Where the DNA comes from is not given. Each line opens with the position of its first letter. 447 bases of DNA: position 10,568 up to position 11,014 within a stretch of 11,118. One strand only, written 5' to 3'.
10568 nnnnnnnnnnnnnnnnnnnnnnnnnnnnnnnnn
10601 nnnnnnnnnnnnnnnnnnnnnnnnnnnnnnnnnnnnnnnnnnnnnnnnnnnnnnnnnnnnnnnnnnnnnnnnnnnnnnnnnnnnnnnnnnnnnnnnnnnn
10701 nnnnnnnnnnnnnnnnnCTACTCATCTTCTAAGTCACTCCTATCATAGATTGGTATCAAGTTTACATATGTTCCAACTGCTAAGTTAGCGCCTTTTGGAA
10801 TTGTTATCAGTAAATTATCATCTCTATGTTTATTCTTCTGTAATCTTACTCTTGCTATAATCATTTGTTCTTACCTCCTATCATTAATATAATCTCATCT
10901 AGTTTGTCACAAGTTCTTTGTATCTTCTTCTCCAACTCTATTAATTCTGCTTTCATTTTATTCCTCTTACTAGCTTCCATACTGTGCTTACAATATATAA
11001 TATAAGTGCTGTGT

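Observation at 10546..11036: Chain of four overlapping micro-ORFs sits where a small terminase would be expected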

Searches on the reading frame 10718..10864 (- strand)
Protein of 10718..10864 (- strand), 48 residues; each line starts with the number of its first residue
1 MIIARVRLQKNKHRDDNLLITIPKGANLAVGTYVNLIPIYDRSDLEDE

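Call 8: search_protein_families(library=pfam, max_evalue=1, proteins=[window:10718-10864:-])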
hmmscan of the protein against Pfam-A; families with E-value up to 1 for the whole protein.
window:10718-10864:- (48 aa): 0 families

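Call 9: search_protein_families(library=phrogs, max_evalue=1, proteins=[window:10718-10864:-])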
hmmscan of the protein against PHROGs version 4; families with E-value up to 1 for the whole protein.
window:10718-10864:- (48 aa): 0 families

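Call 24: find_homologous_proteins(query=window:10721-10864:-, max_evalue=10)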
Query seq(48 aa) (48 aa): 1 proteins with E <= 10 among 1 candidates.
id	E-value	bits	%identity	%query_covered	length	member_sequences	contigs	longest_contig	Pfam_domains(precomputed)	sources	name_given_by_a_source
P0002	2.1e-23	97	100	100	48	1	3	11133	-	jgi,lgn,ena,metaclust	metaclust:\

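Call 25: find_encoding_contigs(protein=window:10718-10864:-, flank=10000, max_places=10)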
Protein window:10718-10864:- (48 aa): 6 contigs read that carry it; 2 places shown.
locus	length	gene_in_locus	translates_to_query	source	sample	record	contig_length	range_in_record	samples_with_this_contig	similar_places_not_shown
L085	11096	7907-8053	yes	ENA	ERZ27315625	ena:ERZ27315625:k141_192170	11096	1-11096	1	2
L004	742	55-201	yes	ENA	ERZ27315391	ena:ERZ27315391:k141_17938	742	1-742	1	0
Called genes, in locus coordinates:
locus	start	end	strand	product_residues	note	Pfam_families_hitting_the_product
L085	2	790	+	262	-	?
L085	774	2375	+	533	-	-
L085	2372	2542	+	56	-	-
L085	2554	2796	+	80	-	-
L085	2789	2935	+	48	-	-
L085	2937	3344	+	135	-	PF09956:Phage_cement_2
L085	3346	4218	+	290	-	PF25209:Phage_capsid_4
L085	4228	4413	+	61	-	-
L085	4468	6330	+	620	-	PF01391:Collagen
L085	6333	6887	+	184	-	-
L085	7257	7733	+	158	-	-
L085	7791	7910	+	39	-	-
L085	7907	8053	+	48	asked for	-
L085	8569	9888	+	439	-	PF03237:Terminase_6N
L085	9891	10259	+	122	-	-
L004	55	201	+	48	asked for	-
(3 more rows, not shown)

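Call 26: search_solved_structures(query=window:10721-10864:-, max_evalue=10, show_alignments=3)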
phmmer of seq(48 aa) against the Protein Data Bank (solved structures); distinct sequences matched with E-value up to 10: 0.

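Call 33: predict_structure(protein=window:10718-10864:-)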
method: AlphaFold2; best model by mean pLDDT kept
length: 48 residues; sequences in the alignment: 1
mean_pLDDT: 70.3   pTM: 0.44
mean pLDDT of the five models: 70.3, 69.1, 60.7, 60.4, 59.4
residues with pLDDT >= 90: 0; 70-90: 30; 50-70: 17; < 50: 1
segments of 3 or more residues with pLDDT < 50: none
pLDDT, mean of each block of 10 residues (from residue 1): 73 66 80 73 55
secondary structure, 60 per line:
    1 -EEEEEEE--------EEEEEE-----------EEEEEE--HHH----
elements in order: E2-8 E17-22 E34-39

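Call 39: fold_search(model_id=the predicted structure, library=pdb)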
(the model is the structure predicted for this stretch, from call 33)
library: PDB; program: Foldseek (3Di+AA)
matches with E <= 10: 26; with E <= 0.001: 0
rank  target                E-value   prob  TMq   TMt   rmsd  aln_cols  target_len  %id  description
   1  6v8o_O                4.0e+00  0.11  0.42  0.09   6.0        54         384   17  RSC core (released 2020-01-15)
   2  6r16_B                4.8e+00  0.05  0.29  0.09  10.5        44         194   11  Crystal structure of the SUN1-KASH4 6:6 complex (released 2020-07-15)
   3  9e2y_4                5.2e+00  0.14  0.45  0.05   3.9        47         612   15  Cryo-EM structure of yeast CMG helicase stalled at G4-containing DNA template, state 3 (released 2025-03-26)
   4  7qoi_FK               5.2e+00  0.10  0.36  0.05   4.0        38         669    8  Unique vertex of the phicrAss001 virion (released 2023-03-29)
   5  6bu0_B                5.2e+00  0.05  0.28  0.14  11.7        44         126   11  Crystal structure of the PI3KC2alpha C2 domain in complex with IP6 (released 2018-10-17)
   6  6tda_P                5.5e+00  0.06  0.35  0.09   6.2        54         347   17  Structure of SWI/SNF chromatin remodeler RSC bound to a nucleosome (released 2020-03-18)
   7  1zhi_B                5.5e+00  0.06  0.30  0.17   4.5        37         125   22  Complex of the S. cerevisiae Orc1 and Sir1 interacting domains (released 2005-06-07)
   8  3qkr_A                6.2e+00  0.04  0.29  0.10   5.2        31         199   29  Mre11 Rad50 binding domain bound to Rad50 (released 2011-03-30)
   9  7qoi_FF               6.6e+00  0.08  0.36  0.05   4.1        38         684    8  Unique vertex of the phicrAss001 virion (released 2023-03-29)
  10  7v3u_D                7.1e+00  0.11  0.46  0.05   3.8        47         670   15  Cryo-EM structure of MCM double hexamer with structured Mcm4-NSD (released 2022-04-13)
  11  7v3u_4                7.5e+00  0.13  0.49  0.05   3.2        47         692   15  Cryo-EM structure of MCM double hexamer with structured Mcm4-NSD (released 2022-04-13)
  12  9bcx_4                7.5e+00  0.11  0.47  0.05   3.7        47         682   15  Cryo-EM structure of the S. cerevisiae ORC-Cdc6-Mcm2-7-DNA complex with a fully closed Mcm2-Mcm5 DNA entry gate (released 2025-01-01)
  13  9e0j_E                7.5e+00  0.02  0.22  0.20   8.5        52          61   17  Structure and evolution of Photosystem I in the early-branching cyanobacterium Anthocerotibacter panamensis (released 2025-05-07)
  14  7uai_C                7.5e+00  0.01  0.22  0.04  11.8        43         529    7  Meprin alpha helix in complex with fetuin-B (released 2022-11-02)
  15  3lh9_A                8.6e+00  0.01  0.18  0.05  12.1        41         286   17  Crystal structure of mouse VPS26B(L197S/R199E) in spacegroup P41 21 2 (released 2010-02-02)
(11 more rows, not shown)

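Call 48: search_protein_families(library=ncbifam, max_evalue=1, proteins=[window:10718-10864:-])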
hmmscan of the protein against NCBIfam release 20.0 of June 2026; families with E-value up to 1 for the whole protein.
window:10718-10864:- (48 aa): 0 families

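Call 63: search_solved_structures(query=A3, max_evalue=10, show_alignments=3)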
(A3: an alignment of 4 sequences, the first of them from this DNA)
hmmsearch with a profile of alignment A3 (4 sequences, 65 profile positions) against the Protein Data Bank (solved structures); distinct sequences matched with E-value up to 10: 4.
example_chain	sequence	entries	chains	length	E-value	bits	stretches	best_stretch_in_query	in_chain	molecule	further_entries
5v8c_A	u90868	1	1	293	0.036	17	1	12-51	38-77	Transcriptional regulator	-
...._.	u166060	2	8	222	0.037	17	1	21-59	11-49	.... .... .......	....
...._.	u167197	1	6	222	0.14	15.1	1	35-59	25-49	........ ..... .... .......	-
1zq1_C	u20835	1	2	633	0.69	12.9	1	8-45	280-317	Glutamyl-tRNA(Gln) amidotransferase subunit E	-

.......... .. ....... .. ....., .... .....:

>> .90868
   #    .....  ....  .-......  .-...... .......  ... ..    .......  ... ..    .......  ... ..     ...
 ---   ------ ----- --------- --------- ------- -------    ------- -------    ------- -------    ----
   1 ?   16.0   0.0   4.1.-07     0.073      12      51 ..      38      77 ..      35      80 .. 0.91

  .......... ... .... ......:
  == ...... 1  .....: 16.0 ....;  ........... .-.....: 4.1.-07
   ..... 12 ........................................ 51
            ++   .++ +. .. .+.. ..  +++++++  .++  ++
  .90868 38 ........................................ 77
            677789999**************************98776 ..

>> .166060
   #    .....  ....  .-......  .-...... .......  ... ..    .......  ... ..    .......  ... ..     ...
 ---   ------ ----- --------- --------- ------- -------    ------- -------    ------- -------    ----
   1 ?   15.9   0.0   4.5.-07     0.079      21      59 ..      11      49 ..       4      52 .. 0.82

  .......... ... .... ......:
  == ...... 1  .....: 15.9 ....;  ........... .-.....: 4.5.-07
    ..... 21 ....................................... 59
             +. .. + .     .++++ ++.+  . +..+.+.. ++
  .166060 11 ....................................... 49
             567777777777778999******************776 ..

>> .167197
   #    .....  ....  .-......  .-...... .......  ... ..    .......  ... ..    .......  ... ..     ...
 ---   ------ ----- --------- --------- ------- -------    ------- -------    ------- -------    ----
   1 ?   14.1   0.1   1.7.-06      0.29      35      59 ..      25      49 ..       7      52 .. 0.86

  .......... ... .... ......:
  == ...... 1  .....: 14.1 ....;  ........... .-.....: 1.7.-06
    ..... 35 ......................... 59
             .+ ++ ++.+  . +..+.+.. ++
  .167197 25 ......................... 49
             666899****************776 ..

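Call 90: search_protein_families(library=pfam, alignment_id=A9, max_evalue=10)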
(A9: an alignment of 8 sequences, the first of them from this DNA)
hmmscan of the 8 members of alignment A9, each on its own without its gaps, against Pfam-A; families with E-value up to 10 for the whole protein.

A. member 1, seq(48 aa): 0 families

B. families by the number of members that match (of 8 scanned): 7 families
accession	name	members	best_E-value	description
PF16230.10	DUF4889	1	9e-05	Domain of unknown function (DUF4889)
PF22789.1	DUF4026_C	1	0.017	Protein of unknown function (DUF4026) C-terminal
PF23891.1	DUF7243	1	0.05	Family of unknown function (DUF7243)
PF04014.23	MazE_antitoxin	1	0.068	Antidote-toxin recognition MazE, bacterial antitoxin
PF09378.16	HAS-barrel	1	0.082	HAS barrel domain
PF24805.1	EIF3I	1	0.1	EIF3I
PF24149.1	K1-lyase_Rider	1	0.11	K1 capsule-specific polysaccharide lyase, Rider domain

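Call 91: search_solved_structures(query=A9, max_evalue=10, show_alignments=3)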
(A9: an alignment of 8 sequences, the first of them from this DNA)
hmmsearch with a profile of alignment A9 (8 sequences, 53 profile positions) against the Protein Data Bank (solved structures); distinct sequences matched with E-value up to 10: 10.
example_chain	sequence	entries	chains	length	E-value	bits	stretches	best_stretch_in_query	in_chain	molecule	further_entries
7di1_A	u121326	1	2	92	0.1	15.1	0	35-47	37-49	mkDPBB_sym_86 protein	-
1zq1_A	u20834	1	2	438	0.12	14.8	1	33-50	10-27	Glutamyl-tRNA(Gln) amidotransferase subunit D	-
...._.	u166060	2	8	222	0.15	14.6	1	20-44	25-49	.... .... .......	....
7du6_A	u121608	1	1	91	0.19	14.2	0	35-47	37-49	mkDPBB_sym2 protein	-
7dww_B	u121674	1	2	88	0.29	13.6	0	35-47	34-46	msDPBB_sym2 protein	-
7di0_A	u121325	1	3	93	0.39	13.2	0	35-47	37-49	apDPBB_sym_79 protein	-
7du7_A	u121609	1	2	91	0.53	12.8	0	35-46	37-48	mkDPBB_sym1 protein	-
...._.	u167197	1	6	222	0.6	12.6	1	23-44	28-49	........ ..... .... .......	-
8qsz_Y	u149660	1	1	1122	0.95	12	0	21-32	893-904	Transcription elongation factor spt5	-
6cb8_A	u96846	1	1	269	1.9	11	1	22-36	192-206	Gasdermin-A3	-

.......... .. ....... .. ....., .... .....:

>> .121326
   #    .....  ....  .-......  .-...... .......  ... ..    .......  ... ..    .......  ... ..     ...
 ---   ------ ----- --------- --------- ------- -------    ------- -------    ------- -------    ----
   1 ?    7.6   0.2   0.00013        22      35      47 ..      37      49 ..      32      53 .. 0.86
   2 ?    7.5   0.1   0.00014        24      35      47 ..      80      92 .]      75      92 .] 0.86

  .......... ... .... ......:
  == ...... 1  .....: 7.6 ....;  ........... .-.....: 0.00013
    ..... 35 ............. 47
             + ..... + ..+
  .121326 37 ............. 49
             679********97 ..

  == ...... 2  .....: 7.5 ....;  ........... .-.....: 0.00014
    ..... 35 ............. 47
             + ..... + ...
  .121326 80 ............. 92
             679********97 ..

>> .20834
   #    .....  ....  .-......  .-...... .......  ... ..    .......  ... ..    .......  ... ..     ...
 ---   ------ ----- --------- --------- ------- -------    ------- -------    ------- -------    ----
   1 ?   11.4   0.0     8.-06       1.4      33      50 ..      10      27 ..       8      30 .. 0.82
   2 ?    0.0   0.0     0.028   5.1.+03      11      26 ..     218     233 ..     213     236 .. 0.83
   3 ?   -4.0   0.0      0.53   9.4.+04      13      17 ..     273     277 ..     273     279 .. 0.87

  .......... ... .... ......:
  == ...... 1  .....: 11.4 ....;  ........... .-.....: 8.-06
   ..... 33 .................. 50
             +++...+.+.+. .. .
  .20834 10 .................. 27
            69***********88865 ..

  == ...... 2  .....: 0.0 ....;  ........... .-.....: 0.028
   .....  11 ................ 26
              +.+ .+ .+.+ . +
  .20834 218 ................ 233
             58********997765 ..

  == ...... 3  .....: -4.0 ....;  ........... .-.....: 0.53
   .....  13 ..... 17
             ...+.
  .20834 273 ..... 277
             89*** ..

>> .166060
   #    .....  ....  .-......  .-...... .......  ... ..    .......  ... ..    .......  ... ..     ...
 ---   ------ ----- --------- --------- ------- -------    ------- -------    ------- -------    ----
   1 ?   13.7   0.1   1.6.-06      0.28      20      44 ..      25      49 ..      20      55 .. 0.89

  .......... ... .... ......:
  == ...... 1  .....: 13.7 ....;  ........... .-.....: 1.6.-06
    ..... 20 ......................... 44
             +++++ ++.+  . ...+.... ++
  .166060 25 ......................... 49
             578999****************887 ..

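Call 103: search_protein_families(library=phrogs, alignment_id=A9, max_evalue=1)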
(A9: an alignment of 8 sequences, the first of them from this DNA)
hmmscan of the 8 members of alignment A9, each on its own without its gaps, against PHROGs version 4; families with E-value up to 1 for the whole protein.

A. member 1, seq(48 aa): 0 families

B. families by the number of members that match (of 8 scanned): 10 families
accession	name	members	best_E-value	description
phrog_4868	-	1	0.0099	-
phrog_37498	-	1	0.017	-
phrog_3574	-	1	0.093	-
phrog_18914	-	1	0.094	-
phrog_3291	-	1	0.1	-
phrog_5785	-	1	0.15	-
phrog_584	-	1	0.18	major tail protein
phrog_12708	-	1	0.21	head maturation protease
phrog_5533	-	1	0.26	-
phrog_19836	-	1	0.26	-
